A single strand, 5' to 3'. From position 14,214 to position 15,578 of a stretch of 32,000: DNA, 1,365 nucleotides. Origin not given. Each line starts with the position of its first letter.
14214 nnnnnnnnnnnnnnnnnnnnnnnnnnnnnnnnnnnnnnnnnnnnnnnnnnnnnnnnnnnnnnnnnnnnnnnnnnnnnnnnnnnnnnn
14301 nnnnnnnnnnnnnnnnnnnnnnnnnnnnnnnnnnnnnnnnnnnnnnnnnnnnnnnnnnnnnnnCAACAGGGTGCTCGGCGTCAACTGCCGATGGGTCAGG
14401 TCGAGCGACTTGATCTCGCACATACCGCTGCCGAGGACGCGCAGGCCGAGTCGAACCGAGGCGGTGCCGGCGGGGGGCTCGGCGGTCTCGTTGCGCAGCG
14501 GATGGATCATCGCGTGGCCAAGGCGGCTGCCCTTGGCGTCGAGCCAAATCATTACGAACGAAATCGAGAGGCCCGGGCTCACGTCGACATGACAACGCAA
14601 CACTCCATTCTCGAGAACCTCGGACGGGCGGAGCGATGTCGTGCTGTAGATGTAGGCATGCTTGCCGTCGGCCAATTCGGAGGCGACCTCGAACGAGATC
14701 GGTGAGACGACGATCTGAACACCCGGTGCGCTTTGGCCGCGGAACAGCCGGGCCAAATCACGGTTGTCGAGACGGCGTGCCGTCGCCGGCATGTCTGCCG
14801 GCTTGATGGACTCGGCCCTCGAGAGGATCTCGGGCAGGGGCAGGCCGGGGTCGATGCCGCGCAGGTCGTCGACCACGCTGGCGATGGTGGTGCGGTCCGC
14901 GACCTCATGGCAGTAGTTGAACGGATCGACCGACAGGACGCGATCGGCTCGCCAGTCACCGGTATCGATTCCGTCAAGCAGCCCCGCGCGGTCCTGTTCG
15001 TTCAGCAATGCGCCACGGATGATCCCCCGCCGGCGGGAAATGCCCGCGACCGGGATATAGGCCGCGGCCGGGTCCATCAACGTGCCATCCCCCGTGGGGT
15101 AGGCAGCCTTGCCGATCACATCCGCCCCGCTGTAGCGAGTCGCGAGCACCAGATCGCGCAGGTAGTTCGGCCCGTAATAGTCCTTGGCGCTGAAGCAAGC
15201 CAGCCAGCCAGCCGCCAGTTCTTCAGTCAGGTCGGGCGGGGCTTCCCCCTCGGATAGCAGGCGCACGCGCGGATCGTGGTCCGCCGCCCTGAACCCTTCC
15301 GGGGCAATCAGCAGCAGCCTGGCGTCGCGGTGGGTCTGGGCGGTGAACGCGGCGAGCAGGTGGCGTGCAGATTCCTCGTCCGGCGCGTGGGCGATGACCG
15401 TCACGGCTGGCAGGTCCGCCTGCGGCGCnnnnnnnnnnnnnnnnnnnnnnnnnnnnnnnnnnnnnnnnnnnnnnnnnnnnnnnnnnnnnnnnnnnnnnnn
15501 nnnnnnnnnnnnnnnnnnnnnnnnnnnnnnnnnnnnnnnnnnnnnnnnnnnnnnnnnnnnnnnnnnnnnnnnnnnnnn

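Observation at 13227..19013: Single 1.9-kaa polypeptide combining methyltransferase, coiled coil and three glycosyltransferase-like modules (candidate all-in-one polymerase, terminator and ruler)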

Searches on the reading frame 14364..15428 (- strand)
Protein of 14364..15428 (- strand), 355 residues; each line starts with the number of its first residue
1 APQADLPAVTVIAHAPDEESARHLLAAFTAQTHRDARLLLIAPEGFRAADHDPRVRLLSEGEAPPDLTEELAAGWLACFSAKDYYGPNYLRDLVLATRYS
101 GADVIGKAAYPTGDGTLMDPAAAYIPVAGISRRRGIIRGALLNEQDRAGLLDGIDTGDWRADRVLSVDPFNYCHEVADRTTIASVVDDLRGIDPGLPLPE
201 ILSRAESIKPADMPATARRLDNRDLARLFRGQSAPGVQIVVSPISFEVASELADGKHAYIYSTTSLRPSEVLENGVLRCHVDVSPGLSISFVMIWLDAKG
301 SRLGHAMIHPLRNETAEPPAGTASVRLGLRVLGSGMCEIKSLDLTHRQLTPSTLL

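Call 36: predict_structure(alignment_id=A2)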
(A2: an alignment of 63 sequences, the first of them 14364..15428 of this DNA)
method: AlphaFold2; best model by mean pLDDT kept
length: 355 residues; sequences in the alignment: 63
mean_pLDDT: 93.2   pTM: 0.70
mean pLDDT of the five models: 93.2, 92.9, 92.7, 92.2, 91.9
residues with pLDDT >= 90: 292; 70-90: 50; 50-70: 11; < 50: 2
segments of 3 or more residues with pLDDT < 50: none
pLDDT, mean of each block of 10 residues (from residue 1): 79 97 97 97 95 96 91 96 98 97 98 96 98 97 80 94 97 96 92 83 81 77 94 96 92 98 97 96 97 98 98 97 98 97 87 62
secondary structure, 60 per line:
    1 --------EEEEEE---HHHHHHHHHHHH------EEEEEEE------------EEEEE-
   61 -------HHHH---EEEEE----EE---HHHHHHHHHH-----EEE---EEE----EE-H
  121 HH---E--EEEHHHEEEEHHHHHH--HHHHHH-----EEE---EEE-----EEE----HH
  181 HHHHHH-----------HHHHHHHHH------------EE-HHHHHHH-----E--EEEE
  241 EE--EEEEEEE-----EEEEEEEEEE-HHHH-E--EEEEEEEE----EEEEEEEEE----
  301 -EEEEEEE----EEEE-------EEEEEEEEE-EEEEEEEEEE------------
elements in order: E9-14 H18-29 E36-42 E55-59 H68-71 E75-79 H89-98 E104-106 E110-112 E129-131 E135-138 H139-144 H147-152 E158-160 E164-166 E172-174 H179-186 H198-206 H222-228 E237-242 E245-251 E257-266 H268-271 E276-283 E288-296 E302-308 E313-316 E324-332 E334-343

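Call 40: fold_search(model_id=the predicted structure, library=pdb)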
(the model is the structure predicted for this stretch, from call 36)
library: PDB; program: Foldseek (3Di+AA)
matches with E <= 10: 1594; with E <= 0.001: 147
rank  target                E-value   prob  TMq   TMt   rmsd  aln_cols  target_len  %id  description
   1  8bz8_E                1.9e-06  1.00  0.35  0.22  24.2       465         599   11  Crystal structure of the L. monocytogenes RmlT D198A variant in complex with TDP-rhamnose (released 2023-12-27)
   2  8a28_A                3.3e-06  1.00  0.24  0.23  20.7       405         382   10  Structure of the astacin zymogen of LAST-MAM from Limulus polyphemus (released 2022-10-19)
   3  8bz5_B                3.5e-06  1.00  0.36  0.23  24.2       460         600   11  Crystal structure of the L. monocytogenes RmlT in complex with HEPES (released 2023-12-27)
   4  5hea_A                4.2e-06  1.00  0.34  0.42   8.1       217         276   12  CgT structure in hexamer (released 2016-08-31)
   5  1h7q                  4.2e-06  1.00  0.33  0.48  16.4       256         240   14  dTDP-MANGANESE COMPLEX OF SPSA FROM BACILLUS SUBTILIS (released 2001-12-13)
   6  1qg8                  7.0e-06  1.00  0.34  0.50  16.0       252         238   13  NATIVE (MAGNESIUM-CONTAINING) SPSA FROM BACILLUS SUBTILIS (released 2000-04-21)
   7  1h7l                  7.4e-06  1.00  0.34  0.50  16.4       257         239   12  dTDP-MAGNESIUM COMPLEX OF SPSA FROM BACILLUS SUBTILIS (released 2001-12-13)
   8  9gzk_C                8.8e-06  1.00  0.34  0.22  24.1       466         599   10  Crystal structure of the L. monocytogenes RmlT in complex with 4-RboP-(CH2)6NH2 (released 2024-12-18)
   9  9omk_B                1.2e-05  1.00  0.34  0.46   8.6       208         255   15  WrtF fucosyltransferase - trisaccharide acceptor (released 2025-10-29)
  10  9omm_A                1.5e-05  1.00  0.34  0.45   9.0       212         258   14  WrtF fucosyltransferase - tetrasaccharide product (released 2025-10-29)
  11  8bz7_B                1.5e-05  1.00  0.35  0.22  24.0       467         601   10  Crystal structure of the L. monocytogenes RmlT in complex with TDP-rhamnose (released 2023-12-27)
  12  9omn_B                1.6e-05  1.00  0.34  0.43   8.6       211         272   15  WrtF fucosyltransferase - GDP-2-deoxy-2-fluoro-beta-L-fucose (released 2025-10-29)
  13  7xyc_A                1.6e-05  1.00  0.21  0.14   7.7       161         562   13  CryoEM structure of Klebsiella phage Kp7 type II tail fiber gp52 in vitro (released 2023-06-07)
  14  6oyc_B                1.8e-05  1.00  0.28  0.20  23.0       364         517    8  Glycosylation Associate Protein (Gap123) complex from Streptococcus agalactiae (released 2020-05-20)
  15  9omn_A                2.0e-05  1.00  0.33  0.45   6.5       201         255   14  WrtF fucosyltransferase - GDP-2-deoxy-2-fluoro-beta-L-fucose (released 2025-10-29)
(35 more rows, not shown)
